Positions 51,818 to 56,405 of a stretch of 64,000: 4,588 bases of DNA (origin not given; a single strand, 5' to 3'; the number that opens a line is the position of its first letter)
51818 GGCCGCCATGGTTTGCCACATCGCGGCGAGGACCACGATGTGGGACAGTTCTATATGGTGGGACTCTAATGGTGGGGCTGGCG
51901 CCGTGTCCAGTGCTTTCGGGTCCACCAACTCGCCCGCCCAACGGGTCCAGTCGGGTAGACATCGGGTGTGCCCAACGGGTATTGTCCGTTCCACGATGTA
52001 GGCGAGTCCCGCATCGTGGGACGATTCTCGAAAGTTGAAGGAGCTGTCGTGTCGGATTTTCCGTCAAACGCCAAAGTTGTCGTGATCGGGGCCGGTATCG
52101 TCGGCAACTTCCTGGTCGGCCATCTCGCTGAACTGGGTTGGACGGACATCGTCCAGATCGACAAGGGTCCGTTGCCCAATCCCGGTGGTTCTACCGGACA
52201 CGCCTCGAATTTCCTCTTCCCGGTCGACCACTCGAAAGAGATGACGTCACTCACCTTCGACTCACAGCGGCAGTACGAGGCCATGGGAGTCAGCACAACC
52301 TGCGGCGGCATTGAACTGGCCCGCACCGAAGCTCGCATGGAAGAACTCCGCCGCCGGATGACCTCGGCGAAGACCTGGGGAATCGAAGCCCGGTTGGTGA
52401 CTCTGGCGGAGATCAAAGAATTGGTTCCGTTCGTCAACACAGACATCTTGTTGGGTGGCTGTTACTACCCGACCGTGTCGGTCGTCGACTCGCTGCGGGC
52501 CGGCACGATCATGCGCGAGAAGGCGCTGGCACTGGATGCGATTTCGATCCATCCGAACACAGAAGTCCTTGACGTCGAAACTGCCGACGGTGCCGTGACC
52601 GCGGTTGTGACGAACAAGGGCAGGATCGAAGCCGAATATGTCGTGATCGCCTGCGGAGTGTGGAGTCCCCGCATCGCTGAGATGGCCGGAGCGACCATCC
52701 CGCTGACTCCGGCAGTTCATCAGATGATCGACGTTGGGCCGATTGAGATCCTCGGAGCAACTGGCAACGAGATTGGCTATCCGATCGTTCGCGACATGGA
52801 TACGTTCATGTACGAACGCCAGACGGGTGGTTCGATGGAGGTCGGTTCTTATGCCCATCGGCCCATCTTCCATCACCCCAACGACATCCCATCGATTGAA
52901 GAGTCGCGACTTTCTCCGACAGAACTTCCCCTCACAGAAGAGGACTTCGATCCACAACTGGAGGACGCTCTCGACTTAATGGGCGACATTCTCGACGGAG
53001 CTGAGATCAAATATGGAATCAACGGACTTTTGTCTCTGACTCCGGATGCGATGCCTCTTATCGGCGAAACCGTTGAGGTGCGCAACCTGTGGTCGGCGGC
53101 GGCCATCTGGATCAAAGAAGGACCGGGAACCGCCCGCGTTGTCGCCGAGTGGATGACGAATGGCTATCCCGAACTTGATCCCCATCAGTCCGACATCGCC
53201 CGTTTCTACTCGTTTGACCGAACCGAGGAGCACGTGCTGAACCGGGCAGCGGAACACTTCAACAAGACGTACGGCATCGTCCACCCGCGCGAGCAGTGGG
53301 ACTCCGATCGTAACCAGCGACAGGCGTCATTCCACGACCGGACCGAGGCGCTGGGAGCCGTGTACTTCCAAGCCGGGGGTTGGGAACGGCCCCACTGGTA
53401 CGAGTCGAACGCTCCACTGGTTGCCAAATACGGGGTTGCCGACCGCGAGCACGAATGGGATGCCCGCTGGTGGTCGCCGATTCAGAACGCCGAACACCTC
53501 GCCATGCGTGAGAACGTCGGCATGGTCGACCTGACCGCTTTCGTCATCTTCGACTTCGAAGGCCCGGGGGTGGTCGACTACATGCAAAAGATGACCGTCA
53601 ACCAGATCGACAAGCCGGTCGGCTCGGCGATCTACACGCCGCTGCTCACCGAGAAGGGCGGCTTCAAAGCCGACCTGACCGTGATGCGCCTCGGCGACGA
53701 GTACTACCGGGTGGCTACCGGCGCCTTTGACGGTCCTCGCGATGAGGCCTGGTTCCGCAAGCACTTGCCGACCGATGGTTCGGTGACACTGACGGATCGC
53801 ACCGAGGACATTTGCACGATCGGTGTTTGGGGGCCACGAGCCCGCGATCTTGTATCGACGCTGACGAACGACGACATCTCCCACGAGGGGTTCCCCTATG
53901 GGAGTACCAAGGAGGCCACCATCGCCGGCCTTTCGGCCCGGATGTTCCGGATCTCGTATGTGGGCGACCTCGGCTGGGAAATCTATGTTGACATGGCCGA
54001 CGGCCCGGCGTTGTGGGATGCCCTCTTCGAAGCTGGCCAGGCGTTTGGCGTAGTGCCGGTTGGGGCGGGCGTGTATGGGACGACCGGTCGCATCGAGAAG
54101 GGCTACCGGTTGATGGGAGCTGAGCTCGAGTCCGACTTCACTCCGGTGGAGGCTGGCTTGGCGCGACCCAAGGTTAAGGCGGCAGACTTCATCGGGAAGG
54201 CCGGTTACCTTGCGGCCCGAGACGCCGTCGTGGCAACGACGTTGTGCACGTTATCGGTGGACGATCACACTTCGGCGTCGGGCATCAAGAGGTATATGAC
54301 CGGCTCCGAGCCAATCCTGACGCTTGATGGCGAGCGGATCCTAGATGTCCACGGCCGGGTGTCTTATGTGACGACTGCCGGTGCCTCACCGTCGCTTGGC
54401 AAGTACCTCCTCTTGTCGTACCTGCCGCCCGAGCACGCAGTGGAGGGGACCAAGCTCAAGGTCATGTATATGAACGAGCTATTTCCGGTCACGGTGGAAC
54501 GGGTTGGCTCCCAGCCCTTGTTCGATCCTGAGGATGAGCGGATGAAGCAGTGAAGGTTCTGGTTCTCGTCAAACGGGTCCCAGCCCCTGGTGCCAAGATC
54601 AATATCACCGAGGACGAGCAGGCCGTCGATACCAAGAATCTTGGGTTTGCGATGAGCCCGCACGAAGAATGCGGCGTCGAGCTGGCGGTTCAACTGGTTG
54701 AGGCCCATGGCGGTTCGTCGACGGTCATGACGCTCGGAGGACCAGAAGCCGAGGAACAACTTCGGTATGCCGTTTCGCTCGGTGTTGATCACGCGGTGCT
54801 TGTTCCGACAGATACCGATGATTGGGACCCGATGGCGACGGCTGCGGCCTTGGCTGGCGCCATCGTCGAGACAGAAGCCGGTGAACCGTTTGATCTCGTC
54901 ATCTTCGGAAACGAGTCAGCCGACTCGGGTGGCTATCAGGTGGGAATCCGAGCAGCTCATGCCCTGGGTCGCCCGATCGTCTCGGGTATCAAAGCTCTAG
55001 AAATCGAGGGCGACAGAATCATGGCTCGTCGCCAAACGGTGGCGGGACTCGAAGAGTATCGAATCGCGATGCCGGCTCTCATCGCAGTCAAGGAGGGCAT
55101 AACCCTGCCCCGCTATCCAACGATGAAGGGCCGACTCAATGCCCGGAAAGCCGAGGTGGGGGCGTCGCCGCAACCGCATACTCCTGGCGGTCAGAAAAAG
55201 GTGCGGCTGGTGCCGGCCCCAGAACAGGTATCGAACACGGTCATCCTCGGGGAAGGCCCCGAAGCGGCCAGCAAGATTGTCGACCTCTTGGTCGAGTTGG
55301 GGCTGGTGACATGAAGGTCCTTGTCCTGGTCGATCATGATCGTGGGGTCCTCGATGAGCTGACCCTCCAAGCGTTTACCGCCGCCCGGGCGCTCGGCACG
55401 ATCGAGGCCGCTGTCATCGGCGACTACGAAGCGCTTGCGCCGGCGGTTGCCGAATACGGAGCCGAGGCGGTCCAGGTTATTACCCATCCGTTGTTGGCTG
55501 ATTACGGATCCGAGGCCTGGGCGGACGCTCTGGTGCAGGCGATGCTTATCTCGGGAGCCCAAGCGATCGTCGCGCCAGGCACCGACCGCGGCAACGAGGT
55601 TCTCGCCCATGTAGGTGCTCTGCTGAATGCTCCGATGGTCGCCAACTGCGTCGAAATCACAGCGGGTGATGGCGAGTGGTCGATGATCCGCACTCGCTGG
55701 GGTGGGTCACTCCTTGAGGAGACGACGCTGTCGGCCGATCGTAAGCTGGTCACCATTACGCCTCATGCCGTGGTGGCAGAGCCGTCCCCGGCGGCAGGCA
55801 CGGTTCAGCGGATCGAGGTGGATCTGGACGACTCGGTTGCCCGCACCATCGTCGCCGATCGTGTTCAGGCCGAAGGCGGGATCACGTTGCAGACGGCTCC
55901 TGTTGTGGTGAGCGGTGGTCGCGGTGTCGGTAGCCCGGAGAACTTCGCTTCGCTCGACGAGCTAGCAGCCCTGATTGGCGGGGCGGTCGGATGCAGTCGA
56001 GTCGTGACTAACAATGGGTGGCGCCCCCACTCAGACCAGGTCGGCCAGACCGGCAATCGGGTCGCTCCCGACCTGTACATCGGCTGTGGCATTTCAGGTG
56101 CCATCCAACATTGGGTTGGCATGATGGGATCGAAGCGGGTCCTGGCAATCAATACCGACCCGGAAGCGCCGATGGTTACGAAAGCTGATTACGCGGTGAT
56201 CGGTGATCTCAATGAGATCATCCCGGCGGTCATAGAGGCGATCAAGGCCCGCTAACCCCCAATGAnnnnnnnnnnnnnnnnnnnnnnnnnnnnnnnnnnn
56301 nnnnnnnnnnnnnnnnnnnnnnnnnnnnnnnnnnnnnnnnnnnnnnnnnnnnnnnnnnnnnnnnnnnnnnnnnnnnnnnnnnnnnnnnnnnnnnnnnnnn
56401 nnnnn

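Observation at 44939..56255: Self-contained corrinoid-dependent methylamine/betaine demethylation module wired to a DMG-dehydrogenase-like enzyme and ETF in an actinobacterium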

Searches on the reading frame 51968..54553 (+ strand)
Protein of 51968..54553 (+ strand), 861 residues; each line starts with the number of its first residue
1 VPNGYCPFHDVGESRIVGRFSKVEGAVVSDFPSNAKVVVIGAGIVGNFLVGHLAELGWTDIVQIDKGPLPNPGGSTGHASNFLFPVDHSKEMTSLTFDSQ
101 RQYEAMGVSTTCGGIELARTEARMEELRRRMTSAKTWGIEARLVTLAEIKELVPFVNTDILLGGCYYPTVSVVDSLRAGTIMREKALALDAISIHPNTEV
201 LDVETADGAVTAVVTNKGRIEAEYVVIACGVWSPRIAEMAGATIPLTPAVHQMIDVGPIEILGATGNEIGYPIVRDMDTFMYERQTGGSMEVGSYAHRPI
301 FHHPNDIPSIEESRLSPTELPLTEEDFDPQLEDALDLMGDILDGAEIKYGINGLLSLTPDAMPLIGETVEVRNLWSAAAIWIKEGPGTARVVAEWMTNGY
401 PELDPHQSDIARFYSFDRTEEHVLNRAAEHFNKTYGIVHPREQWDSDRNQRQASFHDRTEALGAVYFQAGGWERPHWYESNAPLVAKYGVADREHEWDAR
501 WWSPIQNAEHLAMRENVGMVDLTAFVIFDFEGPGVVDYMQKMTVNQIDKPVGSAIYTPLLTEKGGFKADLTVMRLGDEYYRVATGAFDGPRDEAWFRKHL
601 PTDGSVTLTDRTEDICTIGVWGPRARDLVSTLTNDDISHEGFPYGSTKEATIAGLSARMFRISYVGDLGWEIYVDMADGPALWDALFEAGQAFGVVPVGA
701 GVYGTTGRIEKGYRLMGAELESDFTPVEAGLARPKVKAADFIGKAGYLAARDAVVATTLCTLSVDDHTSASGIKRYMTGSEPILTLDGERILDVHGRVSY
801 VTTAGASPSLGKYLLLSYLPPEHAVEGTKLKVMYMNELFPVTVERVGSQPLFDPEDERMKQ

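Call 4: search_protein_families(library=pfam, proteins=[window:51968-54553:+], max_evalue=0.01)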
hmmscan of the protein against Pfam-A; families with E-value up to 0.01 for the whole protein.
window:51968-54553:+ (861 aa): 7 families
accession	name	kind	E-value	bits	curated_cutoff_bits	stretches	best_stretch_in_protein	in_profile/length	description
PF01571.26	GCV_T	-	5.2e-70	236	25.6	1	455-732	1-253/255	Aminomethyltransferase folate-binding domain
PF01266.30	DAO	-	4.9e-45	155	27.9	1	36-395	1-353/353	FAD dependent oxidoreductase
PF16350.10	FAO_M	-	2.9e-13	50.2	27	1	398-452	1-55/56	FAD dependent oxidoreductase central domain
PF08669.17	GCV_T_C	-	4.2e-08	33.4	25.9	1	782-843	13-73/80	Glycine cleavage T-protein C-terminal barrel domain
PF01494.25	FAD_binding_3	-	2.7e-05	24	22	1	131-247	50-174/349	FAD binding domain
PF13738.12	Pyr_redox_3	-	0.00022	21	30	1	189-243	93-147/305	Pyridine nucleotide-disulphide oxidoreductase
PF07992.20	Pyr_redox_2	-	0.00049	20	26.1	0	184-231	190-237/291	Pyridine nucleotide-disulphide oxidoreductase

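Call 5: search_protein_families(library=ncbifam, proteins=[window:51968-54553:+], max_evalue=0.01)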
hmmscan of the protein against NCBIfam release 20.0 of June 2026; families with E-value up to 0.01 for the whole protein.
window:51968-54553:+ (861 aa): 25 families
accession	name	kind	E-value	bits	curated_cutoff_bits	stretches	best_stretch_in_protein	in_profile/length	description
TIGR01372.1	soxA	subfamily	5.9e-54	183.2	1164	1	450-860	607-995/996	sarcosine oxidase subunit alpha family protein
NF001567.0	PRK00389.1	subfamily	1.4e-45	155.8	300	1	506-844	34-348/359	glycine cleavage system aminomethyltransferase GcvT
TIGR00528.1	gcvT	equivalog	2.7e-40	138.4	235.85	1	506-844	32-355/362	glycine cleavage system aminomethyltransferase GcvT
NF053776.1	TmaoDeMthMsil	equivalog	1.9e-38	132.5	1100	1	508-860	420-762/763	trimethylamine N-oxide demethylase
NF010093.0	PRK13579.1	equivalog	3e-23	82.2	459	1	504-845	34-360/371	glycine cleavage system aminomethyltransferase GcvT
NF009133.0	PRK12486.1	equivalog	2.4e-18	66.2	410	1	510-843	48-363/369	dimethylsulfoniopropionate demethylase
NF001933.0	PRK00711.1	subfamily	1.6e-16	60.4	383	1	95-248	122-272/429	D-amino acid dehydrogenase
TIGR01373.1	soxB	subfamily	1e-15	57.5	529.45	1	36-254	32-261/407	sarcosine oxidase subunit beta family protein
TIGR02352.1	thiamin_ThiO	equivalog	1.8e-14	53.6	250.8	1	37-248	1-217/351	glycine oxidase ThiO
NF008425.0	PRK11259.1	equivalog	2e-11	43.4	257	1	35-239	5-211/377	N-methyl-L-tryptophan oxidase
TIGR03364.1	HpnW_proposed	hypoth_equivalog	1.9e-10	40.4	285.1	1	36-254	2-218/365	TIGR03364 family FAD-dependent oxidoreductase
TIGR03197.1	MnmC_Cterm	equivalog_domain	2.9e-09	36.5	174.2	1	36-246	1-214/400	FAD-dependent 5-carboxymethylaminomethyl-2-thiouridine(34) oxidoreductase MnmC1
NF002480.1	PRK01747.1-1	equivalog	2.1e-08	33.1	540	1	34-248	248-465/645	bifunctional tRNA (5-methylaminomethyl-2-thiouridine)(34)-methyltransferase MnmC2/FAD-dependent 5-carboxymethylaminomethyl-2-thiouridine(34)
TIGR03377.1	glycerol3P_GlpA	equivalog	2.9e-07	29.4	552.8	1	112-253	80-224/530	anaerobic glycerol-3-phosphate dehydrogenase subunit GlpA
NF008726.1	PRK11728.1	equivalog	8.8e-07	28.1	299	1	109-244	83-213/389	L-2-hydroxyglutarate oxidase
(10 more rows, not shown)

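Call 32: search_solved_structures(query=window:51968-54553:+, max_evalue=1e-20)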
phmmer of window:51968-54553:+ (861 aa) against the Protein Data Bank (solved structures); distinct sequences matched with E-value up to 1e-20: 10.
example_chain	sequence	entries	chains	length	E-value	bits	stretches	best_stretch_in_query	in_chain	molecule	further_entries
1pj5_A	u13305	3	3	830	1.6e-149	502.7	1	33-859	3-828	N,N-dimethylglycine oxidase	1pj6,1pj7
3gsi_A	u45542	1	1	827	5.6e-148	497.5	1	36-859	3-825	N,N-dimethylglycine oxidase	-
5l46_A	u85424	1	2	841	4.2e-80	273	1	31-768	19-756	Dimethylglycine dehydrogenase, mitochondrial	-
4pab_A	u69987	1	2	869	4.8e-77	262.9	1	31-844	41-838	Dimethylglycine dehydrogenase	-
4p9s_A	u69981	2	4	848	1.7e-76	261.1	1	31-844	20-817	Dimethylglycine dehydrogenase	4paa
1yx2_A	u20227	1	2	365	6.3e-34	120.2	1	505-837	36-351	Aminomethyltransferase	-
2gag_A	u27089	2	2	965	3.3e-30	107.9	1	508-858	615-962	heterotetrameric sarcosine oxidase alpha-subunit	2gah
1vrq_A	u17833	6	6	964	1.7e-29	105.5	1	509-858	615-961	Sarcosine oxidase alpha subunit | Subunit alpha of sarcosine oxidase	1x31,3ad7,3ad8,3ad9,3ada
1woo_A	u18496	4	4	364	7.6e-28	100.1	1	508-819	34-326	Aminomethyltransferase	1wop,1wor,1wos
1v5v_A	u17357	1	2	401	5.9e-24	87.2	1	497-780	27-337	aminomethyltransferase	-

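Call 74: search_solved_structures(query=window:52049-54553:+, max_evalue=1e-100, show_alignments=1)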
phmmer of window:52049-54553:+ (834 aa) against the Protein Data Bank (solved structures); distinct sequences matched with E-value up to 1e-100: 2.
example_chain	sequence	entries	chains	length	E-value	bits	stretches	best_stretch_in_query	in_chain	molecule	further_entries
1pj5_A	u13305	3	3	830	1.4e-149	502.8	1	6-832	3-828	N,N-dimethylglycine oxidase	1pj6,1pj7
3gsi_A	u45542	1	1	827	5.1e-148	497.6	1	9-832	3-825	N,N-dimethylglycine oxidase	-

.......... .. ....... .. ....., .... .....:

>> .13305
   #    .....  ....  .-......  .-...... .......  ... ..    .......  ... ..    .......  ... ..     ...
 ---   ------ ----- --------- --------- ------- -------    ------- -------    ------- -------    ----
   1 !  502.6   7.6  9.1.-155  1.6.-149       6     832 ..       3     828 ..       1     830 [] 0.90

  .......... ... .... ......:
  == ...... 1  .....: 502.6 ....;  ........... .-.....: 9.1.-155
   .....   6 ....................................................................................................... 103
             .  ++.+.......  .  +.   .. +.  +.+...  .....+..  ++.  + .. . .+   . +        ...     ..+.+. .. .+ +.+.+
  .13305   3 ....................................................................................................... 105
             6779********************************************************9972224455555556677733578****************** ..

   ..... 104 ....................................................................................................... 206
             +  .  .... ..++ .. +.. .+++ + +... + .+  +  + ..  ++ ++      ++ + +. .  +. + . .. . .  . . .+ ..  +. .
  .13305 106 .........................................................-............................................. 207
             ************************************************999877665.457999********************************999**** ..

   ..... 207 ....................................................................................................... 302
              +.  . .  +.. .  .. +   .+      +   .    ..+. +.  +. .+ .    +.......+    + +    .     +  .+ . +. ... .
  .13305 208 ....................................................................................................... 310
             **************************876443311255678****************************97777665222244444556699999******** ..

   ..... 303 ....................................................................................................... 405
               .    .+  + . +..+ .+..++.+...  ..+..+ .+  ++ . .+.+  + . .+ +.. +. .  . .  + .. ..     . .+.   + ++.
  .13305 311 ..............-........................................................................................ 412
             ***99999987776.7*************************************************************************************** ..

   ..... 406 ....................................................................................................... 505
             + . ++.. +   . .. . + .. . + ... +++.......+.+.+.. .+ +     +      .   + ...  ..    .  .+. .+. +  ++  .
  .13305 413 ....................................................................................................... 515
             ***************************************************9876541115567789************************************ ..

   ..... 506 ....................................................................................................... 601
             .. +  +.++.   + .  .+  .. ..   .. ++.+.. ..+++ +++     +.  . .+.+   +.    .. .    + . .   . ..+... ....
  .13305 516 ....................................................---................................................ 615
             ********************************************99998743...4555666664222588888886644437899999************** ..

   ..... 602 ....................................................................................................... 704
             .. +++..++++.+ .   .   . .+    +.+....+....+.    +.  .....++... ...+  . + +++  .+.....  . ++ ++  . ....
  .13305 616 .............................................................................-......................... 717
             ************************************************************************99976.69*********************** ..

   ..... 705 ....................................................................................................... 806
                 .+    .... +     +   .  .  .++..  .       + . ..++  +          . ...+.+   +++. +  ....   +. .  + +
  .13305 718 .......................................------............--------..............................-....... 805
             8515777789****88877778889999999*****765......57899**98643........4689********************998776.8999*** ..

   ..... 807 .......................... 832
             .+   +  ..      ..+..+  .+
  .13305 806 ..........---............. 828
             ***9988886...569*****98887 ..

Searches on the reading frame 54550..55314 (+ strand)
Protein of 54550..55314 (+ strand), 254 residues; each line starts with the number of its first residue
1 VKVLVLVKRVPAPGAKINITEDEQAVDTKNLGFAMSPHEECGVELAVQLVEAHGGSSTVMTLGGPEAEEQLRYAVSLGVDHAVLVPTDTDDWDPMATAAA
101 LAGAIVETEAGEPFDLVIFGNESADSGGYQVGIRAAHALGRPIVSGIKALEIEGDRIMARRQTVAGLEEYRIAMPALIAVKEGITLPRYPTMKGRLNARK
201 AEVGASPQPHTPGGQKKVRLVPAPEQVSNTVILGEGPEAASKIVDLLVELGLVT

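Call 4: search_protein_families(library=pfam, proteins=[window:54550-55314:+], max_evalue=0.01)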
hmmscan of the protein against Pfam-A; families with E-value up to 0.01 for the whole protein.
window:54550-55314:+ (254 aa): 1 family
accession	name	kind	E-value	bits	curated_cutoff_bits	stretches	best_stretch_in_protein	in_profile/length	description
PF01012.27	ETF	-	2.7e-24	86.4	26.7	1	29-203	7-173/181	Electron transfer flavoprotein domain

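Call 5: search_protein_families(library=ncbifam, proteins=[window:54550-55314:+], max_evalue=0.01)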
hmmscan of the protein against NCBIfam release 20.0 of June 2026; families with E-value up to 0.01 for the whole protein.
window:54550-55314:+ (254 aa): 5 families
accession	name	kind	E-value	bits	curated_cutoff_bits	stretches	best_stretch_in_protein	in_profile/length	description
NF008998.0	PRK12342.1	equivalog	1.2e-23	83.8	338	1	1-244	1-246/254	electron transfer flavoprotein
NF040731.1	flavo_sub_EftB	exception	5.2e-23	81.7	445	1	2-227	1-224/260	electron transfer flavoprotein subunit beta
NF042971.1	AcrlCoAredClosAcrB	equivalog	4e-22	78.5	475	1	1-200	1-199/266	acryloyl-CoA reductase electron transfer subunit gamma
TIGR04503.1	mft_etfB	hypoth_equivalog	4e-21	75.6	200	1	26-219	21-226/290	mycofactocin-associated electron transfer flavoprotein beta subunit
NF002888.0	PRK03359.1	subfamily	3.2e-17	62.8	219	1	1-205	1-205/256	putative electron transfer flavoprotein FixA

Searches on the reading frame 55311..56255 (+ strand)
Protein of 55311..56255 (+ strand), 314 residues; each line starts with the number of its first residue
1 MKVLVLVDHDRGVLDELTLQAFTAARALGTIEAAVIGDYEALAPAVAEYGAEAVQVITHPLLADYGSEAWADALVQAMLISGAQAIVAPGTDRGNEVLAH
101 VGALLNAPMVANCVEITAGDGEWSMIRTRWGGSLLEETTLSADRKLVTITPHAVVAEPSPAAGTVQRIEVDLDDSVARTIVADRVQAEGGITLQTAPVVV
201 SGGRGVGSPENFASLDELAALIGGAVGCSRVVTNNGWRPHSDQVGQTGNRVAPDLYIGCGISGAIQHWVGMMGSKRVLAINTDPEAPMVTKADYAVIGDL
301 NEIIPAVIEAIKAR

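Call 4: search_protein_families(library=pfam, proteins=[window:55311-56255:+], max_evalue=0.01)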
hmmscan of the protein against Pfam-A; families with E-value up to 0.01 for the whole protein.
window:55311-56255:+ (314 aa): 2 families
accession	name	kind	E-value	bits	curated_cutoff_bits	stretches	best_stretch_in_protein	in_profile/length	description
PF00766.25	ETF_alpha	-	6.5e-34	116.2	27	1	193-271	2-80/81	Electron transfer flavoprotein FAD-binding domain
PF01012.27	ETF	-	7.6e-28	98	26.7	1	3-174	1-180/181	Electron transfer flavoprotein domain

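Call 5: search_protein_families(library=ncbifam, proteins=[window:55311-56255:+], max_evalue=0.01)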
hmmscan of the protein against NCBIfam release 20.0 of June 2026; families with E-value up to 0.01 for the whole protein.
window:55311-56255:+ (314 aa): 5 families
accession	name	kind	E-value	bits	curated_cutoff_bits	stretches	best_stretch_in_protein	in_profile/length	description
NF042970.1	AcrlCoAredClosAcrA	equivalog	2.6e-39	135.3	600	2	157-313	199-359/360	acryloyl-CoA reductase electron transfer subunit beta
NF002889.0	PRK03363.1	equivalog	4.8e-36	124.7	549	1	26-311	25-311/313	electron transfer flavoprotein subunit alpha/FixB family protein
NF038209.1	mft_etfA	equivalog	3e-34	118.7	240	1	47-306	34-297/303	mycofactocin-associated electron transfer flavoprotein alpha subunit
NF008884.0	PRK11916.1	equivalog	4.5e-33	114.9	528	1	21-311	20-310/312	electron transfer flavoprotein subunit alpha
NF051845.1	EtFlavAlphaProt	equivalog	2.7e-27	95.8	600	1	181-313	269-401/406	electron transfer flavoprotein subunit alpha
